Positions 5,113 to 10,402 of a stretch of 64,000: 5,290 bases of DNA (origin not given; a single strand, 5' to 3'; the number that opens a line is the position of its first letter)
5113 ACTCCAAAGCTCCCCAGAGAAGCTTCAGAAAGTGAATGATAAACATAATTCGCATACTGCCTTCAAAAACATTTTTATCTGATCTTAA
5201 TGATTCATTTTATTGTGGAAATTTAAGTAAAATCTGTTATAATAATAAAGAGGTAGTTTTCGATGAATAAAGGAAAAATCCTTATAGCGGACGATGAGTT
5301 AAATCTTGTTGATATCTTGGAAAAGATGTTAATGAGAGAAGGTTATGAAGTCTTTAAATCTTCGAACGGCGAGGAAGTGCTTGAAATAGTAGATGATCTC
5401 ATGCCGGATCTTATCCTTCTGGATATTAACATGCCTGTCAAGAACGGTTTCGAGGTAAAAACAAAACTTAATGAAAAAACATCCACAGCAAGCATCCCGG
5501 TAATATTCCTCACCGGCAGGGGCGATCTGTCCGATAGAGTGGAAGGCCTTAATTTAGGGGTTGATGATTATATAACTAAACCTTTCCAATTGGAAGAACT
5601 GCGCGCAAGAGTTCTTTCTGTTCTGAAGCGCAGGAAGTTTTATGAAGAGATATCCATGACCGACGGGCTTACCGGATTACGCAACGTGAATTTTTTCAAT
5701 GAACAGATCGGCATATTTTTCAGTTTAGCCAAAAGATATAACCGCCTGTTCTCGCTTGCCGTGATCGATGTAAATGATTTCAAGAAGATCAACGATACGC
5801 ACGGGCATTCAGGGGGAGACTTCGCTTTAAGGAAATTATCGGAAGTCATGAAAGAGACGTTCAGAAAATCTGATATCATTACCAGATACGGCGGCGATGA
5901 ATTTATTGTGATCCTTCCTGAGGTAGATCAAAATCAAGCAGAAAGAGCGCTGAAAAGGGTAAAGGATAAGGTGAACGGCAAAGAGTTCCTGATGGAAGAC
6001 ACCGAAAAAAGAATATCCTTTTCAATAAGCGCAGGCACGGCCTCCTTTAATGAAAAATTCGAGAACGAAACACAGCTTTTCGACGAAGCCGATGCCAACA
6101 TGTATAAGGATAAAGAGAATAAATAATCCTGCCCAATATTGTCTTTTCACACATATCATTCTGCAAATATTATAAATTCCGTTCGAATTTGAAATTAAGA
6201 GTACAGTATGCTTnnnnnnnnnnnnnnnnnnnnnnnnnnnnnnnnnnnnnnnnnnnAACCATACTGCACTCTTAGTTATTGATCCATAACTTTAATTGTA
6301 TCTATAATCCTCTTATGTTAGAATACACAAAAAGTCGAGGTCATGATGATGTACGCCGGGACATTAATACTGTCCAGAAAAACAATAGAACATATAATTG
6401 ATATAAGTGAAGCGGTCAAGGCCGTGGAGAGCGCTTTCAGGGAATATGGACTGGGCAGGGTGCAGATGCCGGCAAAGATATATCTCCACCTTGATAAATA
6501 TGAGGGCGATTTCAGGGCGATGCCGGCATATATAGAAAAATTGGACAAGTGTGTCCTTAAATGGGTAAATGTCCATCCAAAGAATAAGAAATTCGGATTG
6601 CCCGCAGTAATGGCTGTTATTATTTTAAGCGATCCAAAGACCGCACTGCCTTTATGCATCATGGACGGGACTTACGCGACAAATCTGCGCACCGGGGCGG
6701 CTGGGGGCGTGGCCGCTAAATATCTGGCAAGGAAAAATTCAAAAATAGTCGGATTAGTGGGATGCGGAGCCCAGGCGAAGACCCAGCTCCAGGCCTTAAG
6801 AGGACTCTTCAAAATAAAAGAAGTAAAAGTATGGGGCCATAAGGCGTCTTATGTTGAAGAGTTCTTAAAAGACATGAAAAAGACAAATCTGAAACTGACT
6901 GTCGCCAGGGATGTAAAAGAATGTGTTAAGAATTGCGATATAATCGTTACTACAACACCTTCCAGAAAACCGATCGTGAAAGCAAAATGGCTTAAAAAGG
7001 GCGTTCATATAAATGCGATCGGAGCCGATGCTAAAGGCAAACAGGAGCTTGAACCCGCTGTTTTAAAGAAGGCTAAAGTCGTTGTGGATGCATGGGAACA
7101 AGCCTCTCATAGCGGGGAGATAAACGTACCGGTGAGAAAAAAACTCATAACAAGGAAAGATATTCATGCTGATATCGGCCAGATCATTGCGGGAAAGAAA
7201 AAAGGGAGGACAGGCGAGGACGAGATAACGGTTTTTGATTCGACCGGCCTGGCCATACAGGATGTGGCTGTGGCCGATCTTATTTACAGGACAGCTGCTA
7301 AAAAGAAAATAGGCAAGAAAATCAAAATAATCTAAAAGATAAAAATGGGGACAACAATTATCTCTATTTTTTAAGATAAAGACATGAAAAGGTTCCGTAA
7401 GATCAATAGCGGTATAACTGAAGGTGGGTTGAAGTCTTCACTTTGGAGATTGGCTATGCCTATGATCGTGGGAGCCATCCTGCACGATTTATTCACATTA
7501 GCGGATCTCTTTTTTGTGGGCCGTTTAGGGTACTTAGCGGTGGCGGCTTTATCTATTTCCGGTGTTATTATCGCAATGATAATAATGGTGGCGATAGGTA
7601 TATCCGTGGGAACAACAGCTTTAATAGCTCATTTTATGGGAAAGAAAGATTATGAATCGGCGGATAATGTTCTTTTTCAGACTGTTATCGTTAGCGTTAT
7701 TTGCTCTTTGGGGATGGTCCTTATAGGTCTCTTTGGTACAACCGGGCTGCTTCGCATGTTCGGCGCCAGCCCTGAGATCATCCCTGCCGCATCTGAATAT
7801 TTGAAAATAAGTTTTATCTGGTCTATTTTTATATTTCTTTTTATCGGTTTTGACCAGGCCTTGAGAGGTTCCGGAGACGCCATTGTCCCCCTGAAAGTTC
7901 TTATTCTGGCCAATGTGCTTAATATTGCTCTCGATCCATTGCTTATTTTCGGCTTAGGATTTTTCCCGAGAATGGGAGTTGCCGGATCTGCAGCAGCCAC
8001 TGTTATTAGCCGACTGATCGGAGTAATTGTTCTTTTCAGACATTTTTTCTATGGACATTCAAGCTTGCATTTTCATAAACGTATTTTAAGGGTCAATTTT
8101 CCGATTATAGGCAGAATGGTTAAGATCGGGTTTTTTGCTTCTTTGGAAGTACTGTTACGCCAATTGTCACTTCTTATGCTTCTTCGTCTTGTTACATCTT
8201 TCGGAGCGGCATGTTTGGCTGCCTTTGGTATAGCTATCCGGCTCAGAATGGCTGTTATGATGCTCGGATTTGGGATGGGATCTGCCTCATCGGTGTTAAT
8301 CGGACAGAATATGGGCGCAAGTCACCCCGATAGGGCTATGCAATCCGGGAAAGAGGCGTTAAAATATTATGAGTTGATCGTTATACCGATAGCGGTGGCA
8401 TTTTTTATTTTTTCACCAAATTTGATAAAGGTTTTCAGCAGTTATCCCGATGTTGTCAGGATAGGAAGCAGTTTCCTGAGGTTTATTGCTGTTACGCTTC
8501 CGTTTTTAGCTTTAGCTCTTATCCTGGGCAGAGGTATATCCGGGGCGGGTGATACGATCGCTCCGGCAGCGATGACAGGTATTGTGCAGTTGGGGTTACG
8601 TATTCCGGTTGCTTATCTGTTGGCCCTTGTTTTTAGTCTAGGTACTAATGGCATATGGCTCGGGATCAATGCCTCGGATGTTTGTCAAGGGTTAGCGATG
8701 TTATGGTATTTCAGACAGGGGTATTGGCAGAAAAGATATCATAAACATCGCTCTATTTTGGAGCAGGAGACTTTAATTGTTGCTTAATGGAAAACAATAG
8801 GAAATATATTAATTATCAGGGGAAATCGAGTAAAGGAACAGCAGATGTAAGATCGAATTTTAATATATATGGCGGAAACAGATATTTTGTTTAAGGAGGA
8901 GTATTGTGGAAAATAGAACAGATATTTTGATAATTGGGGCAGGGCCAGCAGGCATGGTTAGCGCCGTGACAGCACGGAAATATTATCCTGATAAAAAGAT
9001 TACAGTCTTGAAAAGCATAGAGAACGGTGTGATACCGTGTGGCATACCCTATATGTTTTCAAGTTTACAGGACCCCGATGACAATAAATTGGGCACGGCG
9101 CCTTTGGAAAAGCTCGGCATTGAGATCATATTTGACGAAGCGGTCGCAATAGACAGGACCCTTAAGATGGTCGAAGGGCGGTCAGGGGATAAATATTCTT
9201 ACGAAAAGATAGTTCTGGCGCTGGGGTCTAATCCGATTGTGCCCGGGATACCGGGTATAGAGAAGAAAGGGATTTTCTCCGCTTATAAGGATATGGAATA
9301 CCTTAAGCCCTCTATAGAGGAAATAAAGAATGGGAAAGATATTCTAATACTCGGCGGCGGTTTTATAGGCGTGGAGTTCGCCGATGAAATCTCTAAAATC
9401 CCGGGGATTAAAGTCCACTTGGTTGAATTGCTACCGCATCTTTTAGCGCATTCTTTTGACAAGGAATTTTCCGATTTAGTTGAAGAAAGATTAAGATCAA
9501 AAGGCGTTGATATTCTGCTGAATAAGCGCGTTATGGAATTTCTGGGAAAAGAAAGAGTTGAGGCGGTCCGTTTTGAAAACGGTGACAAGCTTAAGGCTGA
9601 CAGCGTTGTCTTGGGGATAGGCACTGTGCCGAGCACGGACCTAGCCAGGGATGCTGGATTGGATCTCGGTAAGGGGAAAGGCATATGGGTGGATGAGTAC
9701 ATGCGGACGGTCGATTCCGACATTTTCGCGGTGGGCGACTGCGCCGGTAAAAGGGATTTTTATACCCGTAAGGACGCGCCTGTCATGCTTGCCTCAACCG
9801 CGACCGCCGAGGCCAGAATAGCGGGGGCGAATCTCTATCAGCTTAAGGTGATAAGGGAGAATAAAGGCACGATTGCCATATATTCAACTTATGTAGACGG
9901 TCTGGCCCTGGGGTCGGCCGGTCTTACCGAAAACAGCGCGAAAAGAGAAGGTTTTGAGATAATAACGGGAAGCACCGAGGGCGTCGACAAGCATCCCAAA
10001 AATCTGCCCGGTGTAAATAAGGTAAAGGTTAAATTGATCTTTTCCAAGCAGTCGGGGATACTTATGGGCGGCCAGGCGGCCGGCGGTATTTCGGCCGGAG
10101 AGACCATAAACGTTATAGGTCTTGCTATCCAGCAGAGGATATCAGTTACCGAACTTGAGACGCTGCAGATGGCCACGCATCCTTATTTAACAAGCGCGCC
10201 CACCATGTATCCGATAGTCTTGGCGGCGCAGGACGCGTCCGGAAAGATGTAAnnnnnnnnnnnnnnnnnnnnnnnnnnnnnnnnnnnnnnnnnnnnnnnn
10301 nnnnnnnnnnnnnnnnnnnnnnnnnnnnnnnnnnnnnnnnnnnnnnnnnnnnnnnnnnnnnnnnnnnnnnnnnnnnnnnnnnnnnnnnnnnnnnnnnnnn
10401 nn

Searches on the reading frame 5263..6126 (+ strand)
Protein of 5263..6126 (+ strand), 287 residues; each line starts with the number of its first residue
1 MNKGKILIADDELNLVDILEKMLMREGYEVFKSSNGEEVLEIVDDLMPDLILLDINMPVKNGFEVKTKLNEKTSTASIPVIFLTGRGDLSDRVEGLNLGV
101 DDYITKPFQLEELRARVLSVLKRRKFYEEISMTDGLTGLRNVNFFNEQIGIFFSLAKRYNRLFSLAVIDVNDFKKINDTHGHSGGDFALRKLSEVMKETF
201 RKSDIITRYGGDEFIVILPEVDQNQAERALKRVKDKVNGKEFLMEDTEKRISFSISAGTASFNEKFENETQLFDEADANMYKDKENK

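Call 28: search_protein_families(library=pfam, proteins=[window:5263-6126:+], max_evalue=0.0001)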
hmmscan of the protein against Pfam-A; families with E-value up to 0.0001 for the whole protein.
window:5263-6126:+ (287 aa): 2 families
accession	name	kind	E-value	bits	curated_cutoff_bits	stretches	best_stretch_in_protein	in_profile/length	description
PF00990.26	GGDEF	-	3e-38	131.6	23.8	1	132-286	2-157/161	Diguanylate cyclase, GGDEF domain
PF00072.30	Response_reg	-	2.6e-28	98.8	30.2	1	6-117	1-110/111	Response regulator receiver domain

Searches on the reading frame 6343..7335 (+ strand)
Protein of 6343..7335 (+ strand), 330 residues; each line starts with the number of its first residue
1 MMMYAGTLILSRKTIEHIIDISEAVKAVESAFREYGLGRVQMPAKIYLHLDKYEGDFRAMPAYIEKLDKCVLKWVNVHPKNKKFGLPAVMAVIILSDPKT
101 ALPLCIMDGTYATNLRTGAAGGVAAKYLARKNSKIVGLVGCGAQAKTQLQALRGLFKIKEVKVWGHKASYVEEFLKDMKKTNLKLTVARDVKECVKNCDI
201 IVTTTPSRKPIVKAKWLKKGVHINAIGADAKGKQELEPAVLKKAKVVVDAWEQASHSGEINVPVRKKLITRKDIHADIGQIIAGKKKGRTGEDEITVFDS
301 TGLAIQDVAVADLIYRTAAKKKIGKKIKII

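Call 28: search_protein_families(library=pfam, proteins=[window:6343-7335:+], max_evalue=0.0001)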
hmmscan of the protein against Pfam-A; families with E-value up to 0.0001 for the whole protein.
window:6343-7335:+ (330 aa): 2 families
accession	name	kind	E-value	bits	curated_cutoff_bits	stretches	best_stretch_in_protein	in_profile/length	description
PF02423.21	OCD_Mu_crystall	-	2.8e-109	365.3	24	1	8-321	4-313/314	Ornithine cyclodeaminase/mu-crystallin family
PF01488.26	Shikimate_DH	-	3.5e-09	37.3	24.3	1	124-222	3-100/138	Shikimate / quinate 5-dehydrogenase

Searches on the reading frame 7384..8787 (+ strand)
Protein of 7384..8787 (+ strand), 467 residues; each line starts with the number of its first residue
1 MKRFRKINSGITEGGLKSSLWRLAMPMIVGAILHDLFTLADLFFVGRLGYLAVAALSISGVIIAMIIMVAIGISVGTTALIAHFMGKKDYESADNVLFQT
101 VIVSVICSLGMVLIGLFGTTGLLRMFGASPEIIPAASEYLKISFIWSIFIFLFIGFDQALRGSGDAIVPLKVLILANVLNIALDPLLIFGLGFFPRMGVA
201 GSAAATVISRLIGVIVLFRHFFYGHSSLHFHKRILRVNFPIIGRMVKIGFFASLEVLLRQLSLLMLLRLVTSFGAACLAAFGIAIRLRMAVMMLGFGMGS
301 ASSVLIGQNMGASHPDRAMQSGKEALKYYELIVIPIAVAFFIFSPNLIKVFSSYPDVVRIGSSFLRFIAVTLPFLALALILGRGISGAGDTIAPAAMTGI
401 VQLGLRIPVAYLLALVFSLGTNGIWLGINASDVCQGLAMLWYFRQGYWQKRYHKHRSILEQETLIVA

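Call 28: search_protein_families(library=pfam, proteins=[window:7384-8787:+], max_evalue=0.0001)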
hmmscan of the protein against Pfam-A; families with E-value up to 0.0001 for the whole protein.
window:7384-8787:+ (467 aa): 1 family
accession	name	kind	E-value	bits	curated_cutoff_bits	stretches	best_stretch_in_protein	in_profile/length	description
PF01554.23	MatE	-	5.2e-56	189.2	24.9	2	26-186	1-161/161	MatE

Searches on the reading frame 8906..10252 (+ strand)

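Call 28: search_protein_families(library=pfam, proteins=[window:8906-10252:+], max_evalue=0.0001)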
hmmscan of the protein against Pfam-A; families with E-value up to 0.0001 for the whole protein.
window:8906-10252:+ (448 aa): 9 families
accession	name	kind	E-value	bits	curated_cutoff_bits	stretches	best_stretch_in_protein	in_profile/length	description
PF07992.20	Pyr_redox_2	-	4.5e-61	207.3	26.1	1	6-303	2-291/291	Pyridine nucleotide-disulphide oxidoreductase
PF00070.33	Pyr_redox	-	2e-20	73.6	22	1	146-225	2-81/82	Pyridine nucleotide-disulphide oxidoreductase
PF02852.28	Pyr_redox_dim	-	1.1e-12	48.6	25.3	1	332-431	8-105/110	Pyridine nucleotide-disulphide oxidoreductase, dimerisation domain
PF13738.12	Pyr_redox_3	-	8.3e-11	42.1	30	1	89-277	116-305/305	Pyridine nucleotide-disulphide oxidoreductase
PF03486.20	HI0933_like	-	4.6e-07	30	50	0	6-34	2-28/244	HI0933-like protein Rossmann domain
PF01266.30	DAO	-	6.1e-06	26.4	27.9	0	193-262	156-231/353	FAD dependent oxidoreductase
PF13450.12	NAD_binding_8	-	6.3e-06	26.8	21.9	0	9-35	1-25/68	NAD(P)-binding Rossmann-like domain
PF00890.30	FAD_binding_2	-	1.3e-05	25.1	20.4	0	6-37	1-30/414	FAD binding domain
PF01946.23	Thi4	-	1.4e-05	24.9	26.2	0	5-36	18-48/235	Thi4 family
